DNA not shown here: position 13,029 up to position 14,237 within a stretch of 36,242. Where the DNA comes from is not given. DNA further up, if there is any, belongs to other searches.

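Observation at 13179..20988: Sulfolactate-synthesis cassette (ComA/ComB) coupled to a LarA-like enzyme, three ATP-grasp ligases and an acyltransferase inside a Wzx/Wzy EPS operon: candidate undescribed sulfonate/peptide decoration module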

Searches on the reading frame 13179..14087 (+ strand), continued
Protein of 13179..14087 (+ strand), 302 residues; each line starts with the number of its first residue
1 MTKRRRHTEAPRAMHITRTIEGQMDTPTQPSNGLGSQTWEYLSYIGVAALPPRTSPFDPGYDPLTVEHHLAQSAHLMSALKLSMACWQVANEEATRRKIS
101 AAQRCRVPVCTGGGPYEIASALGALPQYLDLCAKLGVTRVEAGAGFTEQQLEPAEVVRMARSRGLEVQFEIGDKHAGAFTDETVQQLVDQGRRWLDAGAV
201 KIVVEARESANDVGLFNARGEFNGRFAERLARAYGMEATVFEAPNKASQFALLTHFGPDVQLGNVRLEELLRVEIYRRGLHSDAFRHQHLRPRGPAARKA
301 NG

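Call 22: find_related_loci(query=A1, collection=genome_contigs, flank=10000)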
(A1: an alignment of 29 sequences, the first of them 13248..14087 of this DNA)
Query A1 (279 aa) in genome_contigs; peptide patterns used: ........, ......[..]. (x = any residue, [..] = any of these).
364 stretches matched a pattern; 301 encode a relative of the query (tblastn E <= 1e-3); the best 80 are kept; 80 distinct loci.
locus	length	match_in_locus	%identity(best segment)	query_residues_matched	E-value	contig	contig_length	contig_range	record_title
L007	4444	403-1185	67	14-274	2e-128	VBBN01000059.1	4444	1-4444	MAG: Candidatus Bathyarchaeota archaeon isolate BA_19 14_1009_16_40cm_scaffold_90381, whole genome shotgun sequence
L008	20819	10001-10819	68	1-273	2e-126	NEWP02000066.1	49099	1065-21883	MAG: Nitrospira sp. CG24E Nitrospira_sp_RSF136_CG24_E_66, whole genome shotgun sequence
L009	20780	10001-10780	67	15-274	3e-125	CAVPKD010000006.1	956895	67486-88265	MAG: Nitrospirota bacterium isolate MFD10007.bin.2.19 genome assembly, contig: contig_3817, whole genome shotgun sequenc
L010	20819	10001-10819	68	1-273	2e-125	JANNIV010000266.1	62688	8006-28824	MAG: Nitrospira sp. isolate SOY_40_metabat_37 SOY_40_k141_1594817, whole genome shotgun sequence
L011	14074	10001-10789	65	13-275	5e-125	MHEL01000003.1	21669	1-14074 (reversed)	MAG: Nitrospirae bacterium RBG_19FT_COMBO_42_15 rbg_19ft_combo_scaffold_1052, whole genome shotgun sequence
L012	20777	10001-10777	67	14-272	1e-124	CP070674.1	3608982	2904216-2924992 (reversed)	MAG: Candidatus Zixiibacteriota bacterium isolate bin72 chromosome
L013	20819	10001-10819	67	1-273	9e-125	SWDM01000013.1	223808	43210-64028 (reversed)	MAG: Nitrospira sp. isolate RSF3 Nitrospira_sp_RSF3_13, whole genome shotgun sequence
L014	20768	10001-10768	67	14-269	6e-124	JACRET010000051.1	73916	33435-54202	MAG: Deltaproteobacteria bacterium isolate NC_groundwater_1706_Pr3_B-0.1um_52_15 SR-2_scaffold_141_1626887, whole genome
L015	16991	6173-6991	67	1-273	6e-124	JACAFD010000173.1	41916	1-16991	MAG: Nitrospirae bacterium isolate L.E.N.18 k119_336450, whole genome shotgun sequence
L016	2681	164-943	67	13-272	8e-130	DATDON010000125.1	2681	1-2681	MAG TPA_asm: Candidatus Manganitrophaceae bacterium isolate SMAG_U7895 k141_2951427, whole genome shotgun sequence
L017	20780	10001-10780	68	14-273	6e-123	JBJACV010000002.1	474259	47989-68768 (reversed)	MAG: Nitrospira sp. isolate RAS-S14-bin2 k141_244651_length_474259_cov_32.1584, whole genome shotgun sequence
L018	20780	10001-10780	70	14-273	1e-122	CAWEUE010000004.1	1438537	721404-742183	MAG: uncultured Acidobacteriota bacterium isolate MFD05684.bin.2.83 genome assembly, contig: contig_59247, whole genome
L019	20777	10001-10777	65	15-273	7e-122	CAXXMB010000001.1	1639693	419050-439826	MAG: uncultured Desulfatitalea sp. isolate 24a4592a-339c-494a-8bd6-25b06643d142 genome assembly, contig: contig_1, whole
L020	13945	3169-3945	69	15-273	3e-121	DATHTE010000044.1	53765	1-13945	MAG TPA_asm: Vicinamibacterales bacterium isolate SMAG_U16069 k141_803874, whole genome shotgun sequence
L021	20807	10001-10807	67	7-275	7e-121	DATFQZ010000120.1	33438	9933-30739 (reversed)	MAG TPA_asm: Candidatus Angelobacter sp. isolate SMAG_U9344 k141_2115337, whole genome shotgun sequence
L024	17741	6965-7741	66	14-272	1e-119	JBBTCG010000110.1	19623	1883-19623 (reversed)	MAG: Deltaproteobacteria bacterium isolate H52-bin143_1 H52_bin143_1_000000000110, whole genome shotgun sequence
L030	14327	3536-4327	67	14-277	8e-119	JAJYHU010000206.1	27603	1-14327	MAG: Acidobacteria bacterium isolate DBS1-3.bin89 NODE_2858_length_27603_cov_1.1367, whole genome shotgun sequence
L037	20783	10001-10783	66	14-274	3e-117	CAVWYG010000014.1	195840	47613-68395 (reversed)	MAG: uncultured Acidobacteriota bacterium isolate MFD09286.bin.1.180 genome assembly, contig: contig_46475, whole genome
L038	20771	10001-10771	67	14-270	6e-117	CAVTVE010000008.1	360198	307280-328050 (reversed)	MAG: uncultured Acidobacteriota bacterium isolate MFD09286.bin.2.68 genome assembly, contig: contig_31161, whole genome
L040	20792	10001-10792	67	14-277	3e-116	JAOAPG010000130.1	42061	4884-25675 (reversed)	MAG: Acidobacteriaceae bacterium isolate RYN_8 scaffold_1054924, whole genome shotgun sequence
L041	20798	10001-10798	65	13-278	3e-116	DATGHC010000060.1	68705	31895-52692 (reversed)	MAG TPA_asm: Candidatus Acidiferrales bacterium isolate SMAG_U9770 k141_1913999, whole genome shotgun sequence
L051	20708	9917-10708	66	14-277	6e-115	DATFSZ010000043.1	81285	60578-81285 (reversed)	MAG TPA_asm: Candidatus Binataceae bacterium isolate SMAG_U9397 k141_7264556, whole genome shotgun sequence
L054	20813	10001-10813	64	5-278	1e-114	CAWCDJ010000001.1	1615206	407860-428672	MAG: Bryobacterales bacterium isolate MFD05502.bin.1.198 genome assembly, contig: contig_13676, whole genome shotgun seq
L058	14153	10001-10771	65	14-270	5e-114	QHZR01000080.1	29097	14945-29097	MAG: Acidobacteria bacterium isolate gp1 AA150 14_1009_16_40cm_scaffold_2419_curated, whole genome shotgun sequence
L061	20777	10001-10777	64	14-272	9e-114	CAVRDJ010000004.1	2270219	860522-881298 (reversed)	MAG: uncultured Acidobacteriota bacterium isolate MFD03346.bin.2.106 genome assembly, contig: contig_3212, whole genome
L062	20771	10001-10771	66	14-270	1e-113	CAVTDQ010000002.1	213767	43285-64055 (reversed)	MAG: Terriglobia bacterium isolate MFD01213.bin.1.238 genome assembly, contig: contig_17018, whole genome shotgun sequen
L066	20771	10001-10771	65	14-270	1e-113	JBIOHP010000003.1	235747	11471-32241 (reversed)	MAG: Bacteroidota bacterium isolate GcC11-5 k141_336599_length_235747_cov_88.9918, whole genome shotgun sequence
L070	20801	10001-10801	64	2-270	3e-113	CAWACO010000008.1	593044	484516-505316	MAG: Bryobacterales bacterium isolate MFD03346.bin.2.24 genome assembly, contig: contig_2033, whole genome shotgun seque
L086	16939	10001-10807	64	9-277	1e-112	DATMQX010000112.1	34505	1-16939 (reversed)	MAG TPA_asm: Solirubrobacteraceae bacterium isolate SMAG_U12940 k141_2346107, whole genome shotgun sequence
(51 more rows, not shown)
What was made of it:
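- The best 80 genome hits are all MAGs (call 22).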

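Call 51: search_protein_families(library=pfam, proteins=[L040:5-1474:+, L040:1509-2564:+, L040:2661-4202:+, L040:4356-5798:+, L040:5834-7201:-, L040:12900-14930:+, L040:15879-17273:-, L037:12915-14543:+, L061:12978-14210:+, L061:3222-5153:+], max_evalue=0.001)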
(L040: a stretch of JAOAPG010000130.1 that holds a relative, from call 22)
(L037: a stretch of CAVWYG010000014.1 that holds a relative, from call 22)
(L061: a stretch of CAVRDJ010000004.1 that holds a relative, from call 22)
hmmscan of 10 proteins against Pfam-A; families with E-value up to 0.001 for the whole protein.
L040:5-1474:+ (489 aa): 10 families
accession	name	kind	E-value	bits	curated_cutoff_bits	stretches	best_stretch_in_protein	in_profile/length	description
PF09118.17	GO-like_E_set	-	1.3e-26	93.3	25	1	390-488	1-100/100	Galactose oxidase-like, Early set domain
PF13964.12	Kelch_6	-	6e-15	55.1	25.3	1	298-351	2-50/50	Kelch motif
PF07250.17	Glyoxal_oxid_N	-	4.6e-12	46.1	37.5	1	99-219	64-185/243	Glyoxal oxidase N-terminus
PF01344.31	Kelch_1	-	7.3e-10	38.6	20.1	0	122-150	18-46/46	Kelch motif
PF13418.12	Kelch_4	-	1.1e-08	35.3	21.6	0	296-347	1-47/49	Galactose oxidase, central domain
PF24681.1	Kelch_KLHDC2_KLHL20_DRC7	-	2.6e-07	30.6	50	1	232-358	33-161/221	KLHDC2/KLHL20/DRC7 Kelch-repeats domain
PF07646.21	Kelch_2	-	1e-06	28.9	21.3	0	260-293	12-47/48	Kelch motif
PF24981.1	Beta-prop_ATRN-LZTR1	-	1.6e-06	28.1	50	1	225-319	123-223/289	Attractin/LZTR1 beta-propeller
PF24996.1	NANM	-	1.4e-05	24.6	45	0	278-370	34-124/350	N-acetylneuraminate epimerase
PF25210.1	Kelch_FKB95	-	0.00029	21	70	0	266-347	49-126/268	FKB95, Kelch-repeats domain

L040:1509-2564:+ (351 aa): 1 family
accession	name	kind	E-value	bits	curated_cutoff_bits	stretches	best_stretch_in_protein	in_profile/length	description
PF11949.14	DUF3466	-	6.7e-05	22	25.1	0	215-303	383-486/609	Protein of unknown function (DUF3466)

L040:2661-4202:+ (513 aa): 0 families

L040:4356-5798:+ (480 aa): 0 families

L040:5834-7201:- (455 aa): 0 families

L040:12900-14930:+ (676 aa): 13 families
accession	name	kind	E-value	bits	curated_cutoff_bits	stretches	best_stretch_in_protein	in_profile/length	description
PF13401.12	AAA_22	-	1.6e-32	113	27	2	87-213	6-130/130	AAA domain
PF13245.12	AAA_19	-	1.9e-13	51.2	25.1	1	89-192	14-115/134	AAA domain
PF13604.12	AAA_30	-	8.9e-11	42.3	27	1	85-185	17-108/191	AAA domain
PF00004.35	AAA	-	1.1e-09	39.2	21.2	1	401-483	3-73/131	ATPase family associated with various cellular activities (AAA)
PF13191.12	AAA_16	-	1.9e-08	35.5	32.6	0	92-190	30-157/167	AAA ATPase domain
PF07728.20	AAA_5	-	2.8e-07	31.1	22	0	91-235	4-125/139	AAA domain (dynein-related subfamily)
PF09848.15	SLFN-g3_helicase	-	6.8e-07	29.3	24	0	398-510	3-126/354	Schlafen group 3, DNA/RNA helicase domain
PF24883.2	NPHP3_N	-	1.2e-06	29.2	24.8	0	395-428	21-54/164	Nephrocystin 3, N-terminal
PF04851.21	ResIII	-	1.4e-06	28.7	22.5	0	462-490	120-147/164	Type III restriction enzyme, res subunit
PF13481.12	AAA_25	-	1.3e-05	25.3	27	0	384-413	21-50/195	AAA domain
PF13173.12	AAA_14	-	1.9e-05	25.1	27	0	97-238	13-127/129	AAA domain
PF20720.3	nSTAND3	-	6.3e-05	23.2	27.2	0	392-425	13-46/155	Novel STAND NTPase 3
PF03266.21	NTPase_1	-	0.00035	20.9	23.9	0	401-426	4-29/168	NTPase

L040:15879-17273:- (464 aa): 1 family
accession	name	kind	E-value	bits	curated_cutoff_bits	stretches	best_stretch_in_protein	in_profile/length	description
PF04185.19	Phosphoesterase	-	5.3e-55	187.4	23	1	37-414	1-356/356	Phosphoesterase family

L037:12915-14543:+ (542 aa): 2 families
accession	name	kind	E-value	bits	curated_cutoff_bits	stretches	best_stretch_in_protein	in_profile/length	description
PF13440.11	Polysacc_synt_3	-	4.6e-18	65.9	23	1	75-372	3-290/293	Polysaccharide biosynthesis protein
PF01943.22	Polysacc_synt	-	2.8e-05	24.1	28.2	1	50-316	2-263/274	Polysaccharide biosynthesis protein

L061:12978-14210:+ (410 aa): 2 families
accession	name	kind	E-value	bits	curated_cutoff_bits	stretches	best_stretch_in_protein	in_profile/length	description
PF04007.18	DUF354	-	2.1e-39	136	22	1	27-348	2-326/349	Protein of unknown function (DUF354)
PF02350.25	Epimerase_2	-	8.1e-05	22.1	30.6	0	217-344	196-331/347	UDP-N-acetylglucosamine 2-epimerase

L061:3222-5153:+ (643 aa): 4 families
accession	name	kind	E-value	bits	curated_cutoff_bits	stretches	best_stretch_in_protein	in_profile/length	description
PF01855.24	POR_N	-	2.9e-46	158.5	27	1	256-483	5-214/231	Pyruvate flavodoxin/ferredoxin oxidoreductase, thiamine diP-bdg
PF01558.24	POR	-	2.1e-31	109.8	27.4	1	59-221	1-173/173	Pyruvate ferredoxin/flavodoxin oxidoreductase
PF02780.25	Transketolase_C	-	2.2e-09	37.7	25.9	1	525-588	9-72/124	Transketolase, C-terminal domain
PF17147.9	PFOR_II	-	3.2e-06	27.9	27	1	526-620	1-102/102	Pyruvate:ferredoxin oxidoreductase core domain II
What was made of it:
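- L040 is flanked by unrelated genes (call 51).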

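Call 61: search_protein_families(library=pfam, proteins=[L008:17806-18843:+, L019:1814-3409:+, L021:1981-3582:-, L024:11-1231:+, L017:3048-4907:+, L024:15615-17108:+, L054:4367-6718:+, L054:8934-10001:+, L051:12709-13929:+, L051:13964-14881:+], max_evalue=0.001)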
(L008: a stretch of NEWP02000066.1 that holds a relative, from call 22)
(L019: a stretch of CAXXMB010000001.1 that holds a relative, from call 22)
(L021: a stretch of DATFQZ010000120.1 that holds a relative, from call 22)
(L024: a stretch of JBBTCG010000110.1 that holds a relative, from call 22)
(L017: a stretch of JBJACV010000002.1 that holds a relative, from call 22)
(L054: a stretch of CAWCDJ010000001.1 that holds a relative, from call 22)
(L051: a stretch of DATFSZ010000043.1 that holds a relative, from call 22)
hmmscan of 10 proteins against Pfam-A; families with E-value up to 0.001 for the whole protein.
L008:17806-18843:+ (345 aa): 2 families
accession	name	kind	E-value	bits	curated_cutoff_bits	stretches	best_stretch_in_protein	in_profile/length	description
PF02388.22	FemAB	-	5e-19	68.8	24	2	233-319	307-388/406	FemAB family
PF13480.13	Acetyltransf_6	-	3.2e-12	47.2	22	1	157-286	7-136/143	Acetyltransferase (GNAT) domain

L019:1814-3409:+ (531 aa): 2 families
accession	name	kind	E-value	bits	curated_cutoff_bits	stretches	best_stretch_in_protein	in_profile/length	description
PF00501.34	AMP-binding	-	1.1e-86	291.5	29.9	1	11-381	1-384/384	AMP-binding enzyme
PF13193.12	AMP-binding_C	-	7.3e-11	43.3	24.5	1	431-505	1-76/76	AMP-binding enzyme C-terminal domain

L021:1981-3582:- (533 aa): 3 families
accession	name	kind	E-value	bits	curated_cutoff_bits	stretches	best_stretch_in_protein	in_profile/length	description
PF01833.30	TIG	-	3e-08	34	20.9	1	39-108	11-82/84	IPT/TIG domain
PF17161.10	DUF5123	-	3.6e-05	25.3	35.1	1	402-496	5-104/113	Domain of unknown function (DUF5123)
PF07602.17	DUF1565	-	0.00013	21.8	20.3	1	121-338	2-197/257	Protein of unknown function (DUF1565)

L024:11-1231:+ (406 aa): 1 family
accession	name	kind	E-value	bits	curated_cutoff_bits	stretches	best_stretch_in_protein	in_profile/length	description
PF13480.13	Acetyltransf_6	-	5.7e-27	95.1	22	1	213-361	3-143/143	Acetyltransferase (GNAT) domain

L017:3048-4907:+ (619 aa): 2 families
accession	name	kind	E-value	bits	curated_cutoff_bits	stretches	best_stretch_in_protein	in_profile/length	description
PF02543.21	Carbam_trans_N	-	2.7e-110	369.5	24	1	8-353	2-346/346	Carbamoyltransferase N-terminus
PF16861.10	Carbam_trans_C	-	1.9e-73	246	27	1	411-600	1-170/170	Carbamoyltransferase C-terminus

L024:15615-17108:+ (497 aa): 2 families
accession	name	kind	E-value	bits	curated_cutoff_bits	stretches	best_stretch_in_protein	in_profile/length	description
PF13440.11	Polysacc_synt_3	-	1.7e-77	261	23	1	52-342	2-292/293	Polysaccharide biosynthesis protein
PF01943.22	Polysacc_synt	-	8.2e-31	107.9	28.2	1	30-292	4-272/274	Polysaccharide biosynthesis protein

L054:4367-6718:+ (783 aa): 10 families
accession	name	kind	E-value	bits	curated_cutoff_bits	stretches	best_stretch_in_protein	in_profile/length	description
PF02719.21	Polysacc_synt_2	-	3.6e-109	364.9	20.2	1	405-688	1-292/293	Polysaccharide biosynthesis protein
PF01370.27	Epimerase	-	1.5e-26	93.7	20.9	1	405-622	1-236/240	NAD dependent epimerase/dehydratase family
PF16363.11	GDP_Man_Dehyd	-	8e-16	58.8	27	1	406-529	1-130/332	GDP-mannose 4,6 dehydratase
PF04321.23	RmlD_sub_bind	-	5e-15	55.8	27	1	404-591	2-175/287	RmlD substrate binding domain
PF01073.25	3Beta_HSD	-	1.9e-12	47.3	22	1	406-534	1-122/280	3-beta hydroxysteroid dehydrogenase/isomerase family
PF13727.12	CoA_binding_3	-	3.4e-11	43.9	25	1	177-360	3-175/175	CoA-binding domain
PF08659.16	KR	-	6e-08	33.2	22.6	1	405-529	3-137/180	KR domain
PF00106.31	adh_short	-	2.1e-06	27.8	26.6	1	405-515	3-119/195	short chain dehydrogenase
PF07993.18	NAD_binding_4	-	2.5e-05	24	20.1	1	407-533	1-141/258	Male sterility protein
PF13460.12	NAD_binding_10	-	0.00013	22.4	27.2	1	409-533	1-103/184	NAD(P)H-binding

L054:8934-10001:+ (355 aa): 0 families

L051:12709-13929:+ (406 aa): 2 families
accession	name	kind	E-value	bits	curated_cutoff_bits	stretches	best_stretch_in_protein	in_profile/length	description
PF13378.12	MR_MLE_C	-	6.6e-60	203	29.4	1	161-393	2-217/219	Enolase C-terminal domain-like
PF02746.21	MR_MLE_N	-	1.1e-19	71.2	22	1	27-137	15-117/117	Mandelate racemase / muconate lactonizing enzyme, N-terminal domain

L051:13964-14881:+ (305 aa): 0 families

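Call 62: search_solved_structures(query=L051:12709-13929:+, max_evalue=1e-10)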
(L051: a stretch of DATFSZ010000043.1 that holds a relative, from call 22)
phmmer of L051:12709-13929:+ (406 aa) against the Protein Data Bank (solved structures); distinct sequences matched with E-value up to 1e-10: 136 (the best 60 are shown).
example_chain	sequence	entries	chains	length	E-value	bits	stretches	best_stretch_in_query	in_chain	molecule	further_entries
2poz_A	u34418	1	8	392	1.9e-151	508.2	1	22-404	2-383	Putative dehydratase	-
2o56_A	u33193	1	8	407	1.5e-89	304.3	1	32-397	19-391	Putative mandelate racemase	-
2gl5_A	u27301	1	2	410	9.5e-86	291.8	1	34-400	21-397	putative dehydratase protein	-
4e6m_A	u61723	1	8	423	1e-85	291.7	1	34-400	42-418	Putative dehydratase protein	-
2ox4_A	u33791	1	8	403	1.5e-85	291.2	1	24-392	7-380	Putative mandelate racemase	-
4e4u_A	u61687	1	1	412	1.3e-56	195.9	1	35-395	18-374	Mandalate racemase/muconate lactonizing enzyme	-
3rcy_A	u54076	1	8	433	1.8e-52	182.3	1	37-392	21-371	Mandelate racemase/muconate lactonizing enzyme-like protein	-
3t4w_A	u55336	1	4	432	1.1e-50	176.3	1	36-392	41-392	Mandelate racemase/muconate lactonizing enzyme family protein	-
3rr1_A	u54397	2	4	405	3.2e-50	174.9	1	42-391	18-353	Putative D-galactonate dehydratase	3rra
4j3z_A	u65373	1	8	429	5.7e-50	174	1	38-391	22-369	Mandelate racemase/muconate lactonizing enzyme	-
4e5t_A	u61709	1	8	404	4.4e-48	167.8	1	38-394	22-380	Mandelate racemase / muconate lactonizing enzyme, C-terminal domain protein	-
2qq6_A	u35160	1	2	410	1.3e-46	163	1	52-394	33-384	Mandelate racemase/muconate lactonizing enzyme-like protein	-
4e4f_A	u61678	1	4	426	1.2e-44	156.4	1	13-391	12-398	MANNONATE DEHYDRATASE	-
2pod_A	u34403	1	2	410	1e-43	153.4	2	170-394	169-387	Mandelate racemase / muconate lactonizing enzyme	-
4il2_A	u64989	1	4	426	3.2e-43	151.8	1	21-391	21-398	Starvation sensing protein rspA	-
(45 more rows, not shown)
